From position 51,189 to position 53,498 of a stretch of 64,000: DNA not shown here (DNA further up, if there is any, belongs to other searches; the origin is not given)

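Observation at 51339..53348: Lon protease with no LAN domain and a receiver domain inserted just before Walker A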

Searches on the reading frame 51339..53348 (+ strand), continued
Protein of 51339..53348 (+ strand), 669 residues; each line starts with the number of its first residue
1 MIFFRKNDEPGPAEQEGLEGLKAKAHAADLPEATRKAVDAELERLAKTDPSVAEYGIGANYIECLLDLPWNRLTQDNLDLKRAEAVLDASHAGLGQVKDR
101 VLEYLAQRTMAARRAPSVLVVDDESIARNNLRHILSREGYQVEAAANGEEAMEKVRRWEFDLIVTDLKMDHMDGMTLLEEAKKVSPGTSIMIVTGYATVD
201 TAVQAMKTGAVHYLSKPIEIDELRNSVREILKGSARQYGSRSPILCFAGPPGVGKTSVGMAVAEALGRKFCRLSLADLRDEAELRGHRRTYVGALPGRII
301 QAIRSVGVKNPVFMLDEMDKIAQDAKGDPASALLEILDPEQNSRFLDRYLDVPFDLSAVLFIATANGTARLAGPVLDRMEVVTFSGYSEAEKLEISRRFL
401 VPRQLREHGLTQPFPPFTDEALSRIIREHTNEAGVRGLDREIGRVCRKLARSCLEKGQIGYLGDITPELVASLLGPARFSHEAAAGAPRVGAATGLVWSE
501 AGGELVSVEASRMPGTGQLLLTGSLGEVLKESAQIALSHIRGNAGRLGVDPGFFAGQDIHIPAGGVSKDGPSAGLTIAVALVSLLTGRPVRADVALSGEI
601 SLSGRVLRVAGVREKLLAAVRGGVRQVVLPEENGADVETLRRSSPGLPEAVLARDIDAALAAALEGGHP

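Call 39: search_protein_families(library=pfam, proteins=[P0122, P0123, P0124, P0125, P0126, P0127, P0128, P0132, P0133], max_evalue=0.0001)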
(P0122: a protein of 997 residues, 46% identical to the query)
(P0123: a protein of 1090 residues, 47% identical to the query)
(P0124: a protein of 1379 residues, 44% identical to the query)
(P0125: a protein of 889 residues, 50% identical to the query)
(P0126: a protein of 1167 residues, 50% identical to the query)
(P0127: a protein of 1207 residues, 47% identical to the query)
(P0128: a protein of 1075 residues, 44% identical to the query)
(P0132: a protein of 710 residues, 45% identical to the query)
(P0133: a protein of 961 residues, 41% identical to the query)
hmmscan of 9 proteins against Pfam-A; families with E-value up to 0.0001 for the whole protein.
P0122 (997 aa): 26 families (the best 25 are shown)
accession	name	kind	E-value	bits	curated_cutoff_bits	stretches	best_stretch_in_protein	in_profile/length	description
PF05362.19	Lon_C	-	3.5e-68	229.7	21.1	1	788-990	5-203/205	Lon protease (S16) C-terminal proteolytic domain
PF00004.35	AAA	-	1.1e-53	181.6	21.2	2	200-339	1-128/131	ATPase family associated with various cellular activities (AAA)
PF22667.2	Lon_lid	-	2.5e-29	101.1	27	2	729-780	1-52/57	Lon protease AAA+ ATPase lid domain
PF07728.20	AAA_5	-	1e-17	64.8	22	2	200-334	2-139/139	AAA domain (dynein-related subfamily)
PF13401.12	AAA_22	-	2.7e-12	47.6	27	0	195-281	3-97/130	AAA domain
PF13541.12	ChlI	-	4.4e-11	43.2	27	1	833-960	1-121/121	Subunit ChlI of Mg-chelatase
PF07724.20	AAA_2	-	6.6e-11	43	27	0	201-321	7-124/166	AAA domain (Cdc48 subfamily)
PF20720.3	nSTAND3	-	8.1e-11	42.3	27.2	0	195-223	15-43/155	Novel STAND NTPase 3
PF05496.18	RuvB_N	-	1e-10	42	27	0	539-601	8-69/159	Holliday junction DNA helicase RuvB P-loop domain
PF13191.12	AAA_16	-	6.3e-10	40.2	32.6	0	561-599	22-52/167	AAA ATPase domain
PF13173.12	AAA_14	-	6.5e-09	36.3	27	0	197-276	2-74/129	AAA domain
PF24883.2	NPHP3_N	-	3.3e-08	34.3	24.8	0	559-590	15-47/164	Nephrocystin 3, N-terminal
PF01443.25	Viral_helicase1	-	6.2e-08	33.2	21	0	571-646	4-73/228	Viral superfamily 1 RNA helicase core domain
PF03193.22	RsgA_GTPase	-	2.8e-07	31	30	0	531-596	72-137/174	RsgA GTPase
PF07726.17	AAA_3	-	3.7e-07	30.5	27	0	570-664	4-90/131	ATPase family associated with various cellular activities (AAA)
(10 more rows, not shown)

P0123 (1090 aa): 15 families
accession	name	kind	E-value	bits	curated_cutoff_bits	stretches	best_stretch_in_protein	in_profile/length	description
PF05362.19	Lon_C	-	4.4e-64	216.3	21.1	1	867-1072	2-204/205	Lon protease (S16) C-terminal proteolytic domain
PF22667.2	Lon_lid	-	2.8e-35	120.2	27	3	476-525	2-51/57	Lon protease AAA+ ATPase lid domain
PF00004.35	AAA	-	1.3e-32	113.4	21.2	2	318-451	1-126/131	ATPase family associated with various cellular activities (AAA)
PF07728.20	AAA_5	-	1.1e-21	77.7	22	2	318-448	2-139/139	AAA domain (dynein-related subfamily)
PF13191.12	AAA_16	-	4.1e-11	44.1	32.6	1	644-684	15-56/167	AAA ATPase domain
PF13401.12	AAA_22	-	5.7e-10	40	27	0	651-727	4-96/130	AAA domain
PF05496.18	RuvB_N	-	7.1e-08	32.8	27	0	318-357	36-75/159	Holliday junction DNA helicase RuvB P-loop domain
PF13541.12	ChlI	-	5.7e-07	29.9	27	1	912-1039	1-121/121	Subunit ChlI of Mg-chelatase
PF20720.3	nSTAND3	-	3.5e-06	27.2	27.2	0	655-678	20-43/155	Novel STAND NTPase 3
PF01695.23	IstB_IS21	-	3.7e-06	27.1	24.1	0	655-742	95-180/238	IstB-like ATP binding protein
PF07724.20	AAA_2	-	5.3e-06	27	27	0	318-412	6-105/166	AAA domain (Cdc48 subfamily)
PF13238.12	AAA_18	-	8e-06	26.8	29.4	0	656-690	2-33/128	AAA domain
PF02367.23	TsaE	-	1.2e-05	25.7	26.6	0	641-679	10-48/128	Threonylcarbamoyl adenosine biosynthesis protein TsaE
PF13173.12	AAA_14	-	1.9e-05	25.1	27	0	653-730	3-77/129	AAA domain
PF05729.18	NACHT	-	4.2e-05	23.9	26.7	0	655-678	3-26/167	NACHT domain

P0124 (1379 aa): 25 families
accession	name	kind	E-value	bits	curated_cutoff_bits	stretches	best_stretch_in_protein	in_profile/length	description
PF05362.19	Lon_C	-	1e-58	198.7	21.1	1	1160-1363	2-203/205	Lon protease (S16) C-terminal proteolytic domain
PF00004.35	AAA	-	5e-43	147.1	21.2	3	615-749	1-127/131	ATPase family associated with various cellular activities (AAA)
PF22667.2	Lon_lid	-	7.7e-34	115.6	27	3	773-821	2-50/57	Lon protease AAA+ ATPase lid domain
PF07728.20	AAA_5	-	1.5e-29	103.2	22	3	615-745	2-139/139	AAA domain (dynein-related subfamily)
PF13401.12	AAA_22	-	7.3e-13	49.4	27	0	614-695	7-100/130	AAA domain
PF13191.12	AAA_16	-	1.3e-11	45.7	32.6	0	946-980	23-57/167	AAA ATPase domain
PF01695.23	IstB_IS21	-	9.6e-11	42.1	24.1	0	614-704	94-180/238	IstB-like ATP binding protein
PF05496.18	RuvB_N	-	8.1e-10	39.1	27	0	614-654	35-75/159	Holliday junction DNA helicase RuvB P-loop domain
PF13521.12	AAA_28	-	8.5e-10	39.5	27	0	248-273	3-28/164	AAA domain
PF13238.12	AAA_18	-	1.3e-09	39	29.4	0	951-978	2-31/128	AAA domain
PF13541.12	ChlI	-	2.2e-09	37.7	27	1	1205-1332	1-121/121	Subunit ChlI of Mg-chelatase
PF20720.3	nSTAND3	-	2e-08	34.6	27.2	0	950-972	20-42/155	Novel STAND NTPase 3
PF06068.19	TIP49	-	5.5e-08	32.8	23.8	0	249-272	55-78/347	TIP49 P-loop domain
PF00005.33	ABC_tran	-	6.5e-08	33.7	25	0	950-970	14-34/137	ABC transporter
PF05729.18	NACHT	-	7.9e-08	32.7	26.7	0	950-975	3-28/167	NACHT domain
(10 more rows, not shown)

P0125 (889 aa): 33 families (the best 25 are shown)
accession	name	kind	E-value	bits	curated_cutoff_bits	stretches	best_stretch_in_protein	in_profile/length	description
PF05362.19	Lon_C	-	7.1e-72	241.7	21.1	1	672-871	2-203/205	Lon protease (S16) C-terminal proteolytic domain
PF00004.35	AAA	-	8.1e-44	149.7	21.2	2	452-591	1-126/131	ATPase family associated with various cellular activities (AAA)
PF22667.2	Lon_lid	-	8.7e-34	115.4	27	2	616-667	2-53/57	Lon protease AAA+ ATPase lid domain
PF07728.20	AAA_5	-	6.2e-25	88.3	22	2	112-232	2-125/139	AAA domain (dynein-related subfamily)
PF13401.12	AAA_22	-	3.4e-15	57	27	1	109-222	5-129/130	AAA domain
PF07724.20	AAA_2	-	1.3e-14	55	27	1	112-241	6-136/166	AAA domain (Cdc48 subfamily)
PF13191.12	AAA_16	-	3.2e-12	47.7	32.6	1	102-200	17-120/167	AAA ATPase domain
PF05496.18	RuvB_N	-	4.5e-12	46.4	27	1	103-206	27-114/159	Holliday junction DNA helicase RuvB P-loop domain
PF13173.12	AAA_14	-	6.4e-11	42.8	27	0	110-207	3-92/129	AAA domain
PF01695.23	IstB_IS21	-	9.4e-10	38.8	24.1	0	78-205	62-184/238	IstB-like ATP binding protein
PF07726.17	AAA_3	-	5.3e-09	36.5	27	1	114-204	4-90/131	ATPase family associated with various cellular activities (AAA)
PF20720.3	nSTAND3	-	2.3e-08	34.3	27.2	0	451-487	19-56/155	Novel STAND NTPase 3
PF05729.18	NACHT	-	2.9e-08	34.1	26.7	0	111-135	2-26/167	NACHT domain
PF13671.12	AAA_33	-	9.5e-08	32.9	27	0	111-158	1-46/143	AAA domain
PF08298.17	AAA_PrkA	-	1.1e-07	31.6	25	0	83-133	59-109/358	PrkA AAA domain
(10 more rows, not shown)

P0126 (1167 aa): 27 families (the best 25 are shown)
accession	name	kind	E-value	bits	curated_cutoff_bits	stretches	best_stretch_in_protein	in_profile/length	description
PF05362.19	Lon_C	-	2.4e-67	226.9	21.1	1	935-1139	2-204/205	Lon protease (S16) C-terminal proteolytic domain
PF00004.35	AAA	-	4.5e-40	137.6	21.2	2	716-855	1-126/131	ATPase family associated with various cellular activities (AAA)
PF22667.2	Lon_lid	-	5.4e-31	106.5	27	2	880-929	2-52/57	Lon protease AAA+ ATPase lid domain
PF07728.20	AAA_5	-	5.9e-21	75.4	22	2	379-508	2-138/139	AAA domain (dynein-related subfamily)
PF13401.12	AAA_22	-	1.1e-14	55.4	27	1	375-468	4-109/130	AAA domain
PF13191.12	AAA_16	-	1.2e-10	42.6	32.6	1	361-462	11-112/167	AAA ATPase domain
PF05496.18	RuvB_N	-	2e-10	41.1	27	0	365-469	23-110/159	Holliday junction DNA helicase RuvB P-loop domain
PF07724.20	AAA_2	-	2.5e-09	37.8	27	0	716-840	6-125/166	AAA domain (Cdc48 subfamily)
PF13173.12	AAA_14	-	1.3e-08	35.4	27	0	377-458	3-77/129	AAA domain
PF01695.23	IstB_IS21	-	1.8e-08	34.6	24.1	0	344-465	61-177/238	IstB-like ATP binding protein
PF08298.17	AAA_PrkA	-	2.3e-07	30.6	25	0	350-401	59-110/358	PrkA AAA domain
PF13671.12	AAA_33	-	2.6e-07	31.5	27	0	379-404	2-25/143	AAA domain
PF20720.3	nSTAND3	-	3.8e-07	30.4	27.2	0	377-415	18-57/155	Novel STAND NTPase 3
PF05729.18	NACHT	-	6.9e-07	29.7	26.7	0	377-403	1-27/167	NACHT domain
PF13238.12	AAA_18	-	9.9e-07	29.7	29.4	0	380-409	2-25/128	AAA domain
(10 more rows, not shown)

P0127 (1207 aa): 25 families
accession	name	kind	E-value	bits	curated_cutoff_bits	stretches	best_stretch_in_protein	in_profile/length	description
PF05362.19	Lon_C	-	3.7e-71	239.4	21.1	1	1000-1203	2-203/205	Lon protease (S16) C-terminal proteolytic domain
PF00004.35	AAA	-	7.1e-42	143.4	21.2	2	780-919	1-126/131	ATPase family associated with various cellular activities (AAA)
PF22667.2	Lon_lid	-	9.2e-28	96.1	27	2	945-994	3-52/57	Lon protease AAA+ ATPase lid domain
PF07728.20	AAA_5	-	2.8e-22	79.6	22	2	439-560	1-125/139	AAA domain (dynein-related subfamily)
PF07724.20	AAA_2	-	3.5e-13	50.4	27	1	442-561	8-128/166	AAA domain (Cdc48 subfamily)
PF13401.12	AAA_22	-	3e-12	47.4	27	1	778-857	6-97/130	AAA domain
PF13191.12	AAA_16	-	7.3e-11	43.3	32.6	0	431-474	18-62/167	AAA ATPase domain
PF05496.18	RuvB_N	-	6.2e-10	39.5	27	0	779-818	35-74/159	Holliday junction DNA helicase RuvB P-loop domain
PF01695.23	IstB_IS21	-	7.3e-09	35.9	24.1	0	776-853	91-162/238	IstB-like ATP binding protein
PF00910.28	RNA_helicase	-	8.2e-08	33.1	21.5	0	441-495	2-56/105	RNA helicase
PF08298.17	AAA_PrkA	-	9e-07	28.7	25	0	411-462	59-110/358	PrkA AAA domain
PF13173.12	AAA_14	-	1.3e-06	28.9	27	0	440-515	5-74/129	AAA domain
PF13238.12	AAA_18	-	2e-06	28.7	29.4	0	782-809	3-27/128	AAA domain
PF13521.12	AAA_28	-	2e-06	28.6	27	0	781-804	3-26/164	AAA domain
PF13479.12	AAA_24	-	2.5e-06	27.9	27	0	440-515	5-76/195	AAA domain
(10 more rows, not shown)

P0128 (1075 aa): 44 families (the best 25 are shown)
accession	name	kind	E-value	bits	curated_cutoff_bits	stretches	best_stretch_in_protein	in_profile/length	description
PF05362.19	Lon_C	-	1.3e-72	244.2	21.1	1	874-1073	5-204/205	Lon protease (S16) C-terminal proteolytic domain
PF00004.35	AAA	-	7.8e-50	169.1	21.2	2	295-433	1-126/131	ATPase family associated with various cellular activities (AAA)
PF22667.2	Lon_lid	-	8.9e-29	99.4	27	2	821-867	7-53/57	Lon protease AAA+ ATPase lid domain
PF07728.20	AAA_5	-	1.1e-23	84.3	22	2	652-788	2-139/139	AAA domain (dynein-related subfamily)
PF13191.12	AAA_16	-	2.1e-13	51.5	32.6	1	637-683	15-52/167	AAA ATPase domain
PF07724.20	AAA_2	-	9.1e-13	49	27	1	653-775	7-124/166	AAA domain (Cdc48 subfamily)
PF05496.18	RuvB_N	-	9.2e-13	48.7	27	0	646-693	30-77/159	Holliday junction DNA helicase RuvB P-loop domain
PF13401.12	AAA_22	-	2.8e-12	47.5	27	0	648-740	4-98/130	AAA domain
PF24883.2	NPHP3_N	-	6.9e-12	46.3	24.8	1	641-734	13-104/164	Nephrocystin 3, N-terminal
PF00931.28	NB-ARC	-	7.6e-11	42.2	23.5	0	636-678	6-50/248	NB-ARC domain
PF13173.12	AAA_14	-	2.4e-10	40.9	27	0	649-730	2-76/129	AAA domain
PF03266.21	NTPase_1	-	3.1e-10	40.6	23.9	0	296-328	3-33/168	NTPase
PF20720.3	nSTAND3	-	3.3e-10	40.3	27.2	0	645-692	13-61/155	Novel STAND NTPase 3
PF07726.17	AAA_3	-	1.3e-09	38.5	27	0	654-730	4-76/131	ATPase family associated with various cellular activities (AAA)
PF13238.12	AAA_18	-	8.8e-09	36.3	29.4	0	296-318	2-24/128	AAA domain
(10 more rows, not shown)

P0132 (710 aa): 10 families
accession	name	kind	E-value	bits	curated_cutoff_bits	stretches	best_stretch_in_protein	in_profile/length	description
PF05362.19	Lon_C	-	2.4e-165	547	21.1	2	506-708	2-204/205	Lon protease (S16) C-terminal proteolytic domain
PF22667.2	Lon_lid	-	8.1e-26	89.9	27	1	275-328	1-55/57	Lon protease AAA+ ATPase lid domain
PF00004.35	AAA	-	3.2e-25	89.5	21.2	1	114-251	1-126/131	ATPase family associated with various cellular activities (AAA)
PF13541.12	ChlI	-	3.3e-21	75.9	27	2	549-676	1-121/121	Subunit ChlI of Mg-chelatase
PF07728.20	AAA_5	-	1.8e-10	41.4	22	1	114-239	2-130/139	AAA domain (dynein-related subfamily)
PF07724.20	AAA_2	-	2e-08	34.9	27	1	114-240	6-129/166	AAA domain (Cdc48 subfamily)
PF13191.12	AAA_16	-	1e-06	29.8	32.6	1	90-145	6-58/167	AAA ATPase domain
PF07726.17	AAA_3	-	2.3e-06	27.9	27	1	116-237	4-113/131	ATPase family associated with various cellular activities (AAA)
PF08298.17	AAA_PrkA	-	1.2e-05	25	25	1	75-139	50-113/358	PrkA AAA domain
PF13401.12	AAA_22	-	3.2e-05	24.7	27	0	110-190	4-96/130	AAA domain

P0133 (961 aa): 24 families
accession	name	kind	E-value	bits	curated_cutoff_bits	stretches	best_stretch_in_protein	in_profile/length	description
PF05362.19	Lon_C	-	1.1e-62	211.7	21.1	1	742-944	4-203/205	Lon protease (S16) C-terminal proteolytic domain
PF00004.35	AAA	-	7e-51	172.5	21.2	2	169-310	1-128/131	ATPase family associated with various cellular activities (AAA)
PF07728.20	AAA_5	-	3.7e-20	72.8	22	2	169-305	2-139/139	AAA domain (dynein-related subfamily)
PF22667.2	Lon_lid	-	3e-12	46.4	27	1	691-729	12-50/57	Lon protease AAA+ ATPase lid domain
PF07724.20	AAA_2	-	3e-11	44.1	27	1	519-641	7-125/166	AAA domain (Cdc48 subfamily)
PF13401.12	AAA_22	-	4.1e-11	43.8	27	0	514-594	4-96/130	AAA domain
PF13191.12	AAA_16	-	8.2e-11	43.1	32.6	0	163-201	21-59/167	AAA ATPase domain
PF08298.17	AAA_PrkA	-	1.9e-10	40.8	25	1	486-541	57-111/358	PrkA AAA domain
PF05496.18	RuvB_N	-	4.7e-10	39.9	27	0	491-559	10-77/159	Holliday junction DNA helicase RuvB P-loop domain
PF07726.17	AAA_3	-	6.6e-08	32.9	27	0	520-615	4-90/131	ATPase family associated with various cellular activities (AAA)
PF13238.12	AAA_18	-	7.4e-08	33.3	29.4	0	519-553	2-38/128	AAA domain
PF03266.21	NTPase_1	-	1.1e-07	32.3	23.9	0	519-563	3-46/168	NTPase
PF00005.33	ABC_tran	-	2.9e-07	31.6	25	0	168-220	13-65/137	ABC transporter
PF00910.28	RNA_helicase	-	8.9e-07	29.8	21.5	0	170-248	2-64/105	RNA helicase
PF13604.12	AAA_30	-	3.5e-06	27.3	27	0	511-547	14-50/191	AAA domain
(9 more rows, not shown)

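Call 40: fold_search(model_id=the predicted structure, library=pdb)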
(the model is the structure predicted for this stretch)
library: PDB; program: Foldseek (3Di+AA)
matches with E <= 10: 1890; with E <= 0.001: 1060
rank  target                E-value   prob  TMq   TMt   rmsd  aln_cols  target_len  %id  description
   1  6on2_D                3.1e-45  1.00  0.67  0.86   4.3       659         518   37  Lon Protease from Yersinia pestis with Y2853 substrate (released 2019-05-01)
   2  4ypl_A                4.2e-45  1.00  0.58  0.70   7.7       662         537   36  Crystal structure of a hexameric LonA protease bound to three ADPs (released 2016-03-16)
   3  6on2_A                9.2e-45  1.00  0.56  0.68   7.8       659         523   37  Lon Protease from Yersinia pestis with Y2853 substrate (released 2019-05-01)
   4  6u5z_A                2.8e-44  1.00  0.69  0.86   4.9       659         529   37  Cryo-EM structure of E. coli LonA S679A (released 2020-02-26)
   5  6on2_B                7.0e-44  1.00  0.60  0.74   7.6       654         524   38  Lon Protease from Yersinia pestis with Y2853 substrate (released 2019-05-01)
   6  6wqh_C                5.1e-43  1.00  0.65  0.79   5.9       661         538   36  Molecular basis for the ATPase-powered substrate translocation by the Lon AAA+ protease (released 2021-06-09)
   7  4ypl_F                8.8e-43  1.00  0.70  0.86   4.7       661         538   36  Crystal structure of a hexameric LonA protease bound to three ADPs (released 2016-03-16)
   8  7yuh_A                1.3e-42  1.00  0.67  0.83   5.5       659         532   36  MtaLon-Apo for the spiral oligomers of trimer (released 2023-10-25)
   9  7p6u_A                1.4e-42  1.00  0.59  0.52   6.9       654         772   38  Lon protease from Thermus Thermophilus (released 2021-10-27)
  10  7fd4_A                3.7e-42  1.00  0.56  0.49   7.8       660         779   36  A complete three-dimensional structure of the Lon protease translocating a protein substrate (conformation 1) (released 2021-11-03)
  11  6wqh_A                4.6e-42  1.00  0.57  0.68   7.8       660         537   36  Molecular basis for the ATPase-powered substrate translocation by the Lon AAA+ protease (released 2021-06-09)
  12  7p6u_C                5.7e-42  1.00  0.64  0.56   6.0       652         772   39  Lon protease from Thermus Thermophilus (released 2021-10-27)
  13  4ypl_C                6.8e-42  1.00  0.54  0.64   8.0       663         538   36  Crystal structure of a hexameric LonA protease bound to three ADPs (released 2016-03-16)
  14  7ypk_B                1.9e-41  1.00  0.68  0.59   5.0       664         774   36  Close-ring hexamer of the substrate-bound Lon protease with an S678A mutation (released 2023-10-25)
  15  7ypk_A                1.9e-41  1.00  0.66  0.58   5.7       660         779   36  Close-ring hexamer of the substrate-bound Lon protease with an S678A mutation (released 2023-10-25)
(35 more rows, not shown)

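Call 41: list_cluster_members(proteins=[P0001, P0121, window:51339-53348:+])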
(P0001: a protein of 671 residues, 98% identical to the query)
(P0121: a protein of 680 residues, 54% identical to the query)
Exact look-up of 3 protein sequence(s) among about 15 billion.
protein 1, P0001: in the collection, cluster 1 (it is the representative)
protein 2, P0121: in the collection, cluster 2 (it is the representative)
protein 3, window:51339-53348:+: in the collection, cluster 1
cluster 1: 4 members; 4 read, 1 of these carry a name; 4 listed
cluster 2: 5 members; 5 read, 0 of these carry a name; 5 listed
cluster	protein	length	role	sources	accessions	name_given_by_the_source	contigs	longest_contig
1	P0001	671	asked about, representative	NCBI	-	-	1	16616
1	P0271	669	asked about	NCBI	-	-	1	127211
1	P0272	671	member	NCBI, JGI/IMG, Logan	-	ATP-dependent Lon protease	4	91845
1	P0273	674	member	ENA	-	-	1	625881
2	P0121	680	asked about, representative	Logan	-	-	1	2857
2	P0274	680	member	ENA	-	-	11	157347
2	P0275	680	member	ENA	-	-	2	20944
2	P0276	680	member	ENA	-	-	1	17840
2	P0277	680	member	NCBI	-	-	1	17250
